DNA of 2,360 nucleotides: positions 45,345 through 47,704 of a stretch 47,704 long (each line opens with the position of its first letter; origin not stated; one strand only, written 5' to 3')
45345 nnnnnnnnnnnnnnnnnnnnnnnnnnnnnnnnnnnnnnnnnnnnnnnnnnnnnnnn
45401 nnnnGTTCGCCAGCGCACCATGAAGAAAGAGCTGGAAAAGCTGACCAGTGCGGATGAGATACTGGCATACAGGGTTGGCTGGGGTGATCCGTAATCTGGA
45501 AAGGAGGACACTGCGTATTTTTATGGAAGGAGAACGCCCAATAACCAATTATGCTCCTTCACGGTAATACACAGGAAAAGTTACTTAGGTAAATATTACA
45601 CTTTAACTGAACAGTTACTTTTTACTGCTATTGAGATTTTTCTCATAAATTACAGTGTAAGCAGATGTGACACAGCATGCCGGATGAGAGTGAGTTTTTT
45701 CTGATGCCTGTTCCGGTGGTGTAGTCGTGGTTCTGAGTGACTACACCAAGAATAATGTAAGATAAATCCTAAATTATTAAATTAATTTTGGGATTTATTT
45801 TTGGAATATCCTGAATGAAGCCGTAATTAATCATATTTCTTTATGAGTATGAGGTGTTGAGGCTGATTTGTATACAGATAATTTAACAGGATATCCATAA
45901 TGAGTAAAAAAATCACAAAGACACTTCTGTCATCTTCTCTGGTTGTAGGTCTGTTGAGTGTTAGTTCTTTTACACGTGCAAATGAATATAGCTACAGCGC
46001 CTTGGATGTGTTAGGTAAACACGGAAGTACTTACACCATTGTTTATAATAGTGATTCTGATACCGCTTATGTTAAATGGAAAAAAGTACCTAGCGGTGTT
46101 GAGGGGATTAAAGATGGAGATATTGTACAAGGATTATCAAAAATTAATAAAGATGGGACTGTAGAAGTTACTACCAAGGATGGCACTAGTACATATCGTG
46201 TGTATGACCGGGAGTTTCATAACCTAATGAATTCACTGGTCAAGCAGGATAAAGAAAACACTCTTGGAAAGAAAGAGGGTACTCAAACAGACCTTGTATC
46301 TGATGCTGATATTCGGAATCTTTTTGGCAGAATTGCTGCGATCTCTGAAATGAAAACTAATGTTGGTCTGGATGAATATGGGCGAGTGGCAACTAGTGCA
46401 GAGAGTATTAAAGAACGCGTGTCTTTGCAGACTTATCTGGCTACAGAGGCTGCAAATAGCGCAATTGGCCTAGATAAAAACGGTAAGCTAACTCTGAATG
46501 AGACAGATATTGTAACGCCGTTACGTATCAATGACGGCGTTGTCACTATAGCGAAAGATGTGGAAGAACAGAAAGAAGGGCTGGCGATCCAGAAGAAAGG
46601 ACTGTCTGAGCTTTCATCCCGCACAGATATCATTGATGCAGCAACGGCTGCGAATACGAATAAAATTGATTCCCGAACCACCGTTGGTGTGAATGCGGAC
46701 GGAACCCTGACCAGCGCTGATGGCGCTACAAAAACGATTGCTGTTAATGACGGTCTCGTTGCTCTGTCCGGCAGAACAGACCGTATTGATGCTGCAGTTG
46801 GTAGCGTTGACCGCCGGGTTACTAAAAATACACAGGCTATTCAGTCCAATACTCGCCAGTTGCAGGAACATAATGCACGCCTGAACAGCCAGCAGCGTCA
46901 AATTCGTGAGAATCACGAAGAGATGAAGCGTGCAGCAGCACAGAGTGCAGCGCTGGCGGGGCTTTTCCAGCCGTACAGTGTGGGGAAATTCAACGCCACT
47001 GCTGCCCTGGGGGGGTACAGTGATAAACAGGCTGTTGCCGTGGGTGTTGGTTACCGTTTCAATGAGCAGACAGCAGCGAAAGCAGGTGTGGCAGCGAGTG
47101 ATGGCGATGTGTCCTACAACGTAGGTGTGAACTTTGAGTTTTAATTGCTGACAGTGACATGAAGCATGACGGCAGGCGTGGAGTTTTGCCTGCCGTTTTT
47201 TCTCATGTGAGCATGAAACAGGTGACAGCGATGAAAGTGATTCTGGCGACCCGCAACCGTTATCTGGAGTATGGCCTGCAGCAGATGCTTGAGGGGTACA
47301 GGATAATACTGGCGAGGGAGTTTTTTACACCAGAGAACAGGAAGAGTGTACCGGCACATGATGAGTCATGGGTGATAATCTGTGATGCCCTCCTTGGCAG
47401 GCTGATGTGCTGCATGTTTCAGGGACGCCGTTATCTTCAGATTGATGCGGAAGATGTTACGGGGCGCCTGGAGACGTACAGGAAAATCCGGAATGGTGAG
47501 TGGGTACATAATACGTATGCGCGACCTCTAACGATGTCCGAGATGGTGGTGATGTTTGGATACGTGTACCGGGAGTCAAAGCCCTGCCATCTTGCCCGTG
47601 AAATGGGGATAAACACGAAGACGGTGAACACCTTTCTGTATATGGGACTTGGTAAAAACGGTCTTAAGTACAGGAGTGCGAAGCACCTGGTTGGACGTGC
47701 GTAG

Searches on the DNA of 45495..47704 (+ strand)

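Call 6: search_dna_similar(query=window:45495-47704:+, collection=phages, mode=near)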
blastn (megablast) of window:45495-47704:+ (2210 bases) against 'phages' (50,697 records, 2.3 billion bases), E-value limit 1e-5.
Records with a match: 6; places in all: 6; records where one place covers at least 80% of the query: 0.
Best place of each record, by identity: 90-95% 1; 80-90% 3; 60-80% 2.
By first word of the organism name: Enterobacteria 3; Escherichia 3.
By host as written in the record: Escherichia coli ECOR-9 3; Escherichia coli ECOR13 1; Escherichia coli C 1; Escherichia coli O117:H7 strain 23169 1.
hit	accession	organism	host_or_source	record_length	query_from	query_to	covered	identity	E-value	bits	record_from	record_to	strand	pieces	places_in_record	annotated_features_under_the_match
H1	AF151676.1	Enterobacteria phage P-EibE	Escherichia coli ECOR-9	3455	95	2210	63%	92.7%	0e+0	2001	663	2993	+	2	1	eibE: immunoglobulin-binding protein EibE | orf-156E: ORF-156E | stem_loop (x2)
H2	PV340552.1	Escherichia phage PhiR12_3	Escherichia coli ECOR13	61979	95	2167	61%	83.3%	0e+0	1229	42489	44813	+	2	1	hypothetical protein (x2)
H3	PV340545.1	Escherichia phage PhiR5_1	Escherichia coli C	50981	1333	2167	38%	79.0%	1e-154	553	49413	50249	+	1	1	hypothetical protein (x2)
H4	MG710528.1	Escherichia phage GER2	Escherichia coli O117:H7 strain 23169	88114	1333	2167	38%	78.3%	1e-144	520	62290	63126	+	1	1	hypothetical protein | adhesin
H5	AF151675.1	Enterobacteria phage P-EibD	Escherichia coli ECOR-9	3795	95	448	16%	84.6%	2e-93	350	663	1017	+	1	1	eibD: immunoglobulin-binding protein EibD | stem_loop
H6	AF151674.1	Enterobacteria phage P-EibC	Escherichia coli ECOR-9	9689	95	448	16%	83.5%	1e-85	324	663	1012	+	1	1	eibC: immunoglobulin-binding protein EibC | stem_loop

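Call 7: get_annotated_region(hit=H1, flank=2000)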
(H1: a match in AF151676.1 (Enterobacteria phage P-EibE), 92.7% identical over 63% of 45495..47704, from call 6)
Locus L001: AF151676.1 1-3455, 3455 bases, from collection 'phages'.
description: Bacteriophage P-EibE ORF-191E (orf-191E), immunoglobulin-binding protein EibE (eibE), and ORF-156E (orf-156E) genes, complete cds.
organism: Enterobacteria phage P-EibE (NCBI taxid 120164)
taxonomy: Viruses; Duplodnaviria; Heunggongvirae; Uroviricota; Caudoviricetes
host: Escherichia coli ECOR-9; source: -; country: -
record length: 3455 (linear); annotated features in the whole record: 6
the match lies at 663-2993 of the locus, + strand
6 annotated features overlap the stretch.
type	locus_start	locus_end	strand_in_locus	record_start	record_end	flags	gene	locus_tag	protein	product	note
CDS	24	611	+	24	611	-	orf-191E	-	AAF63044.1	ORF-191E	similar to Yersinia pestis hypothetical protein encoded by pMT1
stem_loop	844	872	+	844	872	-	-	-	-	-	-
CDS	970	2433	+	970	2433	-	eibE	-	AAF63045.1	immunoglobulin-binding protein EibE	cell surface protein; similar to Yersinia pestis YadA and Moraxella catarrhalis UspAII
stem_loop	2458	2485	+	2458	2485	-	-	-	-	-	-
CDS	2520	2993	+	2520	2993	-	orf-156E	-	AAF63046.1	ORF-156E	-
stem_loop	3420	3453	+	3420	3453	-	-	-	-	-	-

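Call 8: search_dna_similar(query=window:45495-47704:+, collection=ecoli_genomes, mode=near, max_rows=30)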
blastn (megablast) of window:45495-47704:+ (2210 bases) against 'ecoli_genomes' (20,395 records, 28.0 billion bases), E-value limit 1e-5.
Records with a match: 68; places in all: 147; records where one place covers at least 80% of the query: 21.
Genomes with a match: 68 of 5426; with a place that covers at least 80% of the query: 21. Places per genome that has any: lowest 1, median 2, highest 6. On chromosomes: 147 places; on plasmids: 0.
Best place of each record, by identity: >=99% 21; 95-99% 2; 90-95% 18; 80-90% 5; 60-80% 22.
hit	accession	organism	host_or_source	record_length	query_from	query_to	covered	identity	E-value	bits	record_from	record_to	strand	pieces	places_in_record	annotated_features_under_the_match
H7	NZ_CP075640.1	Escherichia coli strain S19-141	Homo sapiens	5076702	1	2210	100%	99.8%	0e+0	4054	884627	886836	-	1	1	YadA C-terminal domain-containing protein | hypothetical protein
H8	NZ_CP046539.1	Escherichia coli strain FHI_NMBU_10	Homo sapiens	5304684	1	2210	100%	99.8%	0e+0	4054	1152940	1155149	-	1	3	YadA C-terminal domain-containing protein | hypothetical protein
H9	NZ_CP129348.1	Escherichia coli strain STEC435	Homo sapiens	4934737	1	2210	100%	99.8%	0e+0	4054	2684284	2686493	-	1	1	YadA C-terminal domain-containing protein | hypothetical protein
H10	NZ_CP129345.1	Escherichia coli strain STEC1590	Homo sapiens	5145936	1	2210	100%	99.8%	0e+0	4054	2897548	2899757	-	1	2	YadA C-terminal domain-containing protein | hypothetical protein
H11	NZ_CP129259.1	Escherichia coli strain STEC1587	Homo sapiens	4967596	1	2210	100%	99.7%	0e+0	4048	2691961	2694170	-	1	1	YadA C-terminal domain-containing protein | hypothetical protein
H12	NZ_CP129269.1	Escherichia coli strain STEC1589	Homo sapiens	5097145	1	2210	100%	99.7%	0e+0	4048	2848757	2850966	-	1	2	YadA C-terminal domain-containing protein | hypothetical protein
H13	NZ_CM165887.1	Escherichia coli strain N51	Homo sapiens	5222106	1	2210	100%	99.7%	0e+0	4048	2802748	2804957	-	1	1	YadA C-terminal domain-containing protein | hypothetical protein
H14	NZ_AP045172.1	Escherichia coli strain JNEC-KY176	Homo sapiens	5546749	1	2210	100%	99.7%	0e+0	4048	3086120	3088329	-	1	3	YadA C-terminal domain-containing protein | hypothetical protein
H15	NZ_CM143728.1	Escherichia coli strain CFIAFB20190157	food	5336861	1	2210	100%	99.7%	0e+0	4048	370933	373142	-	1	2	YadA C-terminal domain-containing protein | hypothetical protein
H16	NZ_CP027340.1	Escherichia coli strain 2015C-3121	Homo sapiens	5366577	1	2210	100%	99.6%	0e+0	4037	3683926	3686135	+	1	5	YadA C-terminal domain-containing protein | hypothetical protein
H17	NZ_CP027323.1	Escherichia coli strain 2013C-3033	Homo sapiens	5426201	1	2210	100%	99.6%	0e+0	4037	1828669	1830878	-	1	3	YadA C-terminal domain-containing protein | hypothetical protein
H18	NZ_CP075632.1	Escherichia coli strain 2018-166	Homo sapiens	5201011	1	2210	100%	99.6%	0e+0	4037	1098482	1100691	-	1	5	YadA C-terminal domain-containing protein | hypothetical protein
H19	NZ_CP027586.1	Escherichia coli strain 2012EL-2448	Homo sapiens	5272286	1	2210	100%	99.6%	0e+0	4032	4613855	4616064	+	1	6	YadA C-terminal domain-containing protein | hypothetical protein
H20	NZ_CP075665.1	Escherichia coli strain STEC2018-553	Homo sapiens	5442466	1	2210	100%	99.6%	0e+0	4032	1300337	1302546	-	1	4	YadA C-terminal domain-containing protein | hypothetical protein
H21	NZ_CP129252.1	Escherichia coli strain STEC1585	Homo sapiens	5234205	1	2210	100%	99.6%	0e+0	4032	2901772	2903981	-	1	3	YadA C-terminal domain-containing protein | hypothetical protein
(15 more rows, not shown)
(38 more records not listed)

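Call 20: get_annotated_region(hit=H14, flank=12000)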
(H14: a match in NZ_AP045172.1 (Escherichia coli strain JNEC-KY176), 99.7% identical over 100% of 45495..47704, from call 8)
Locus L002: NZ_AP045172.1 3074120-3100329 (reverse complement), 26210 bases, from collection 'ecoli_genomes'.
description: Escherichia coli strain JNEC-KY176 chromosome, complete genome
organism: Escherichia coli strain JNEC-KY176 (NCBI taxid 562)
replicon: chromosome; assembly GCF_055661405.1
host: Homo sapiens; source: clinical; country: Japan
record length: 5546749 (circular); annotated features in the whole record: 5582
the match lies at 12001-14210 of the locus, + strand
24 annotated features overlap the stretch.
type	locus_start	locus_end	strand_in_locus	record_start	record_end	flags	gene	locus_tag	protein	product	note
CDS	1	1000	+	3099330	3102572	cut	-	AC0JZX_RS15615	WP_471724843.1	phage tail tape measure protein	-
CDS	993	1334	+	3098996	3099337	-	-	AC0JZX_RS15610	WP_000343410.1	phage tail protein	-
CDS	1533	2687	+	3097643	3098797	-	ompC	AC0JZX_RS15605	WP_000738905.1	porin OmpC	-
CDS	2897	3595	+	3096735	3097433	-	-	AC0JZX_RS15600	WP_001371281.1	phage minor tail protein L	-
CDS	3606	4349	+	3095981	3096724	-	-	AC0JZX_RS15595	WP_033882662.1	C40 family peptidase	-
CDS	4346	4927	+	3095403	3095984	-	-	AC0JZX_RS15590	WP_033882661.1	tail assembly protein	-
CDS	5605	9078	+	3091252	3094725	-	gpJ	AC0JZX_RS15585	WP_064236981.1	phage attachment tail tip protein J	-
CDS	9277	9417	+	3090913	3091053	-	-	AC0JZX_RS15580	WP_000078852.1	Hok/Gef family protein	-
CDS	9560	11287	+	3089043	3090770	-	-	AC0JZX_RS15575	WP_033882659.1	prophage tail fiber N-terminal domain-containing protein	-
CDS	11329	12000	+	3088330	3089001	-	-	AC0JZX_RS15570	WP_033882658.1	DUF4376 domain-containing protein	-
CDS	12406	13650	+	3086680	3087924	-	-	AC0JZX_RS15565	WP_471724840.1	YadA C-terminal domain-containing protein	-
CDS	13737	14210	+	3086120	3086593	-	-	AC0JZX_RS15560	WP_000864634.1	hypothetical protein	-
CDS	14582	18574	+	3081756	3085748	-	-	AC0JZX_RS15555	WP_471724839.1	S6 family peptidase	-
CDS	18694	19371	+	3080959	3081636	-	tnpA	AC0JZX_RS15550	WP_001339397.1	IS66-like element accessory protein TnpA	-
CDS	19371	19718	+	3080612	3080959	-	tnpB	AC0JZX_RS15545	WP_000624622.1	IS66 family insertion sequence element accessory protein TnpB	TnpB, as the term is used for proteins encoded by IS66 family insertion elements, is considered an accessory protein, ...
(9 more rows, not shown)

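Call 26: search_dna_similar(query=window:46600-47704:+, collection=ecoli_genomes, mode=distant, max_rows=60, rows=spread)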
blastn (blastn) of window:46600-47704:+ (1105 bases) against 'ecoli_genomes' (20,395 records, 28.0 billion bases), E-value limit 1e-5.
Records with a match: 648; places in all: 957; records where one place covers at least 80% of the query: 59.
Genomes with a match: 646 of 5426; with a place that covers at least 80% of the query: 59. Places per genome that has any: lowest 1, median 1, highest 8. On chromosomes: 950 places; on plasmids: 7.
Best place of each record, by identity: >=99% 24; 95-99% 17; 90-95% 1; 80-90% 246; 60-80% 360.
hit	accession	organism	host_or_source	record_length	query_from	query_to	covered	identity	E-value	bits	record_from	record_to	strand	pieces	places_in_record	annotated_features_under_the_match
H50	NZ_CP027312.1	Escherichia coli strain 2013C-3181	Homo sapiens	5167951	1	1105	100%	100.0%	0e+0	1994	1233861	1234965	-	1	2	YadA C-terminal domain-containing protein | hypothetical protein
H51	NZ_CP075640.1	Escherichia coli strain S19-141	Homo sapiens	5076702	1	1105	100%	99.7%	0e+0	1980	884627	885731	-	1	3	YadA C-terminal domain-containing protein | hypothetical protein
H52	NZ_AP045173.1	Escherichia coli strain JNEC-KY177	Homo sapiens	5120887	8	1105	99%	97.0%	0e+0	1832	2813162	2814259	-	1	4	YadA C-terminal domain-containing protein | hypothetical protein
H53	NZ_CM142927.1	Escherichia coli strain UCPROB-002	Homo sapiens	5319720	69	1105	94%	95.9%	0e+0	1677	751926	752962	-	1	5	YadA-like family protein | hypothetical protein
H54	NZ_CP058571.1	Escherichia coli strain EC2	Homo sapiens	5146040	76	1065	90%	79.2%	0e+0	843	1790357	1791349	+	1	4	YadA C-terminal domain-containing protein | hypothetical protein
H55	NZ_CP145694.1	Escherichia coli strain S1-KEN-04-A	Homo sapiens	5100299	63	1065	91%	73.8%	2e-174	622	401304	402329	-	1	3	YadA C-terminal domain-containing protein | hypothetical protein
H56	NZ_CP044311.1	Escherichia coli strain RM13752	missing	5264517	220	1041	74%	71.9%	3e-110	408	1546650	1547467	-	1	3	hypothetical protein | YadA C-terminal domain-containing protein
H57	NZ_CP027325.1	Escherichia coli strain 2013C-4830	Homo sapiens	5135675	629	1068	40%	66.2%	9e-21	112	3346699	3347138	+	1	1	hypothetical protein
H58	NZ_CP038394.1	Escherichia coli O55:H7 strain DEC5A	Homo sapiens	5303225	629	1068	40%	66.2%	9e-21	112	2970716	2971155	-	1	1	hypothetical protein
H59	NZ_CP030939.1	Escherichia coli strain AMSHJX01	Giant panda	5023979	629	1068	40%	66.0%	1e-19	107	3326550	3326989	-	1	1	hypothetical protein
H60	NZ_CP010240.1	Escherichia coli strain C7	cow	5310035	629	1068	40%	66.0%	1e-19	107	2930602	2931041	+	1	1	hypothetical protein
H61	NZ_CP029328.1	Escherichia coli strain A1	Short-beaked echidna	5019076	629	1068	40%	66.0%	1e-19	107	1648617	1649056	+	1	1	hypothetical protein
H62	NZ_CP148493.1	Escherichia coli strain Z1323CEC0003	Chicken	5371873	629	1068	40%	66.0%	1e-19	107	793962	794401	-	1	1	hypothetical protein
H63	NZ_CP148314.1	Escherichia coli strain Z1323MEC0002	Mammal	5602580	629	1068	40%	66.0%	1e-19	107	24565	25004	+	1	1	hypothetical protein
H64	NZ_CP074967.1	Escherichia coli strain 00_3230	Homo sapiens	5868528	629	1068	40%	66.0%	1e-19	107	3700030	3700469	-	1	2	hypothetical protein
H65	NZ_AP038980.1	Escherichia coli O103:H2 strain 20151001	Homo sapiens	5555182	629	1068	40%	66.0%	1e-19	107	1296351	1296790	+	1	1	hypothetical protein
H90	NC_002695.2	Escherichia coli O157:H7 str. Sakai strain Sakai substr. ...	Homo sapiens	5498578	992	1065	7%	81.1%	8e-9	72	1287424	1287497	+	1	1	prophage Sp5, lambda-like phage | hypothetical protein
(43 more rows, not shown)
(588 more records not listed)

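Call 36: search_dna_similar(query=window:45495-47704:+, collection=ecoli_genomes, mode=near, max_rows=60, rows=spread)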
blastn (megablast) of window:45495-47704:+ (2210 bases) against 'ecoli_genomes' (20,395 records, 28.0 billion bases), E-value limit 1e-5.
Records with a match: 68; places in all: 147; records where one place covers at least 80% of the query: 21.
Genomes with a match: 68 of 5426; with a place that covers at least 80% of the query: 21. Places per genome that has any: lowest 1, median 2, highest 6. On chromosomes: 147 places; on plasmids: 0.
Best place of each record, by identity: >=99% 21; 95-99% 2; 90-95% 18; 80-90% 5; 60-80% 22.
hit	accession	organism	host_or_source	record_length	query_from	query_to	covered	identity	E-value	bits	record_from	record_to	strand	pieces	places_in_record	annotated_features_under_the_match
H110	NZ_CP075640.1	Escherichia coli strain S19-141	Homo sapiens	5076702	1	2210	100%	99.8%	0e+0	4054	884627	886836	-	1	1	YadA C-terminal domain-containing protein | hypothetical protein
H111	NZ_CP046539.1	Escherichia coli strain FHI_NMBU_10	Homo sapiens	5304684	1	2210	100%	99.8%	0e+0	4054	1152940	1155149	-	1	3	YadA C-terminal domain-containing protein | hypothetical protein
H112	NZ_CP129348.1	Escherichia coli strain STEC435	Homo sapiens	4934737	1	2210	100%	99.8%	0e+0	4054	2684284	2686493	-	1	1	YadA C-terminal domain-containing protein | hypothetical protein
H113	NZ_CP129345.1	Escherichia coli strain STEC1590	Homo sapiens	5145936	1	2210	100%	99.8%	0e+0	4054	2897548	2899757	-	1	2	YadA C-terminal domain-containing protein | hypothetical protein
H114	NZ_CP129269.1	Escherichia coli strain STEC1589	Homo sapiens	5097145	1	2210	100%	99.7%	0e+0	4048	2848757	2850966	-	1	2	YadA C-terminal domain-containing protein | hypothetical protein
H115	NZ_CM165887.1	Escherichia coli strain N51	Homo sapiens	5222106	1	2210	100%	99.7%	0e+0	4048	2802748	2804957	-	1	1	YadA C-terminal domain-containing protein | hypothetical protein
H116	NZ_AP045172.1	Escherichia coli strain JNEC-KY176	Homo sapiens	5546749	1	2210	100%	99.7%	0e+0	4048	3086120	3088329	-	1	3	YadA C-terminal domain-containing protein | hypothetical protein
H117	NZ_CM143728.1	Escherichia coli strain CFIAFB20190157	food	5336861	1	2210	100%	99.7%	0e+0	4048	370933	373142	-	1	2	YadA C-terminal domain-containing protein | hypothetical protein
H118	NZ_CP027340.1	Escherichia coli strain 2015C-3121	Homo sapiens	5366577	1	2210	100%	99.6%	0e+0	4037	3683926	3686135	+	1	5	YadA C-terminal domain-containing protein | hypothetical protein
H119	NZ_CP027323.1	Escherichia coli strain 2013C-3033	Homo sapiens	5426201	1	2210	100%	99.6%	0e+0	4037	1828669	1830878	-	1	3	YadA C-terminal domain-containing protein | hypothetical protein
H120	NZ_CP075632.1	Escherichia coli strain 2018-166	Homo sapiens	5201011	1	2210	100%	99.6%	0e+0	4037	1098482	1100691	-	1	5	YadA C-terminal domain-containing protein | hypothetical protein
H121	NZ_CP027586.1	Escherichia coli strain 2012EL-2448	Homo sapiens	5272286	1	2210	100%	99.6%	0e+0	4032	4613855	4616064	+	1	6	YadA C-terminal domain-containing protein | hypothetical protein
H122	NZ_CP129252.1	Escherichia coli strain STEC1585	Homo sapiens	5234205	1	2210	100%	99.6%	0e+0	4032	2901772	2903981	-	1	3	YadA C-terminal domain-containing protein | hypothetical protein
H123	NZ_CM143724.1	Escherichia coli strain CFIAFB20190167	food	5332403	1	2210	100%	99.5%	0e+0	4021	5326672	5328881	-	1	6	YadA C-terminal domain-containing protein | hypothetical protein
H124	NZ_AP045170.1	Escherichia coli strain JNEC-KY174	Homo sapiens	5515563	1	2210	100%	99.5%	0e+0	4015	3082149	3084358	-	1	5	YadA C-terminal domain-containing protein | hypothetical protein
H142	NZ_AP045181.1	Escherichia coli strain JNEC-KY208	Homo sapiens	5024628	95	2210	63%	92.5%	0e+0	1994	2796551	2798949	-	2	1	YadA-like family protein | hypothetical protein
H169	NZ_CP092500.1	Escherichia coli strain A30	Horse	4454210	1695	2210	23%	87.5%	1e-165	593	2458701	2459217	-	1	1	hypothetical protein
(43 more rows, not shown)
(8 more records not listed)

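Call 38: get_annotated_region(hit=H142, flank=6000)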
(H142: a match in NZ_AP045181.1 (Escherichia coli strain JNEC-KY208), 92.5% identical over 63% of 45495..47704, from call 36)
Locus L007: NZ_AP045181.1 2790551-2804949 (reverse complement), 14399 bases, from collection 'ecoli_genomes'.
description: Escherichia coli strain JNEC-KY208 chromosome, complete genome
organism: Escherichia coli strain JNEC-KY208 (NCBI taxid 562)
replicon: chromosome; assembly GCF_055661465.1
host: Homo sapiens; source: clinical; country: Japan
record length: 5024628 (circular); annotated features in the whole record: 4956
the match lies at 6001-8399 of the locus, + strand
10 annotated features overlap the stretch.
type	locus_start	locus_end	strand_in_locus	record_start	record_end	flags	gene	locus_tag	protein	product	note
CDS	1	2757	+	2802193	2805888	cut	gpJ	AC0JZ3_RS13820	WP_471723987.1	phage attachment tail tip protein J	-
CDS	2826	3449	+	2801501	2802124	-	-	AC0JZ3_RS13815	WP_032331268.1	Ail/Lom family outer membrane beta-barrel protein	-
CDS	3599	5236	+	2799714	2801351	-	-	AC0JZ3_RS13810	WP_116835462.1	prophage tail fiber N-terminal domain-containing protein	-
CDS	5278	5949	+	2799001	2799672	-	-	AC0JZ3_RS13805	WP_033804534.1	DUF4376 domain-containing protein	-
CDS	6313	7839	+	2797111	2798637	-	-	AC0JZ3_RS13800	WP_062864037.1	YadA-like family protein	-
CDS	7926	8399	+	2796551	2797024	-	-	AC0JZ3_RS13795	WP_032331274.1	hypothetical protein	-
CDS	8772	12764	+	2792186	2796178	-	-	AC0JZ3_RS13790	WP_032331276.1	S6 family peptidase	-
CDS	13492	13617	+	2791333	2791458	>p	-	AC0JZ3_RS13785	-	OmpW family outer membrane protein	incomplete; partial in the middle of a contig; missing N-terminus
CDS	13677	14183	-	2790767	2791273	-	yciE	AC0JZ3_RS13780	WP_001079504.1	ferritin-like domain-containing protein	-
CDS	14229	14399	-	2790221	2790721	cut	yciF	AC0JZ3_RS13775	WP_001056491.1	YciE/YciF ferroxidase family protein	-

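Call 51: get_annotated_region(hit=H90, flank=6000)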
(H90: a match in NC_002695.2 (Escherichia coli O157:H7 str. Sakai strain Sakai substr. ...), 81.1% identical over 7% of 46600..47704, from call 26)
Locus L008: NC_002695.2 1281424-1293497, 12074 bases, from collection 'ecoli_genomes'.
description: Escherichia coli O157:H7 str. Sakai DNA, complete genome
organism: Escherichia coli O157:H7 str. Sakai strain Sakai substr. RIMD 0509952 (NCBI taxid 386585)
replicon: genomic; assembly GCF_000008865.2
host: Homo sapiens; source: Human intestinal microflora; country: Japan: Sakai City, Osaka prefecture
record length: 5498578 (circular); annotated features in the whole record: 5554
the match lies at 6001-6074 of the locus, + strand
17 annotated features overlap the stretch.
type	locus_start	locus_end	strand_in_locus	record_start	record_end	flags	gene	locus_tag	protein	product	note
sequence_feature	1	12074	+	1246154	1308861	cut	-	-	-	prophage Sp5, lambda-like phage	-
CDS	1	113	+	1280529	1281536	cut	-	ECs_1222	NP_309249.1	hypothetical protein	-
CDS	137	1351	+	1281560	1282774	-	-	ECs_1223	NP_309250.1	phage major capsid protein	-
CDS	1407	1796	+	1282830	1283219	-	-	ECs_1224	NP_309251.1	hypothetical protein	-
CDS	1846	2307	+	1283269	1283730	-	-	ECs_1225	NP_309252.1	hypothetical protein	-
CDS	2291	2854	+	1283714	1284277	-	-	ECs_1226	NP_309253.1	hypothetical protein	-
CDS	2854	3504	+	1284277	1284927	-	-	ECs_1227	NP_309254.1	hypothetical protein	-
CDS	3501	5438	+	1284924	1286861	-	-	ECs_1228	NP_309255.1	phage tail fiber protein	-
CDS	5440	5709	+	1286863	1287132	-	-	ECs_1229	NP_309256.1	hypothetical protein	-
CDS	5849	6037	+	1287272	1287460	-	-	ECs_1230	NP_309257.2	hypothetical protein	-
CDS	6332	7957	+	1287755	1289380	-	-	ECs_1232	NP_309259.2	hypothetical protein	-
CDS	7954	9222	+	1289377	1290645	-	-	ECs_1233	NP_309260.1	phage tail fiber protein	-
CDS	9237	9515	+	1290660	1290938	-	-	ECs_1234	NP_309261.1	outer membrane protein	-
CDS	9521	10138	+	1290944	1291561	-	-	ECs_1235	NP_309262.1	hypothetical protein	-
CDS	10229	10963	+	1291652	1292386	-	-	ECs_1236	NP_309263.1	outer membrane precursor protein Lom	-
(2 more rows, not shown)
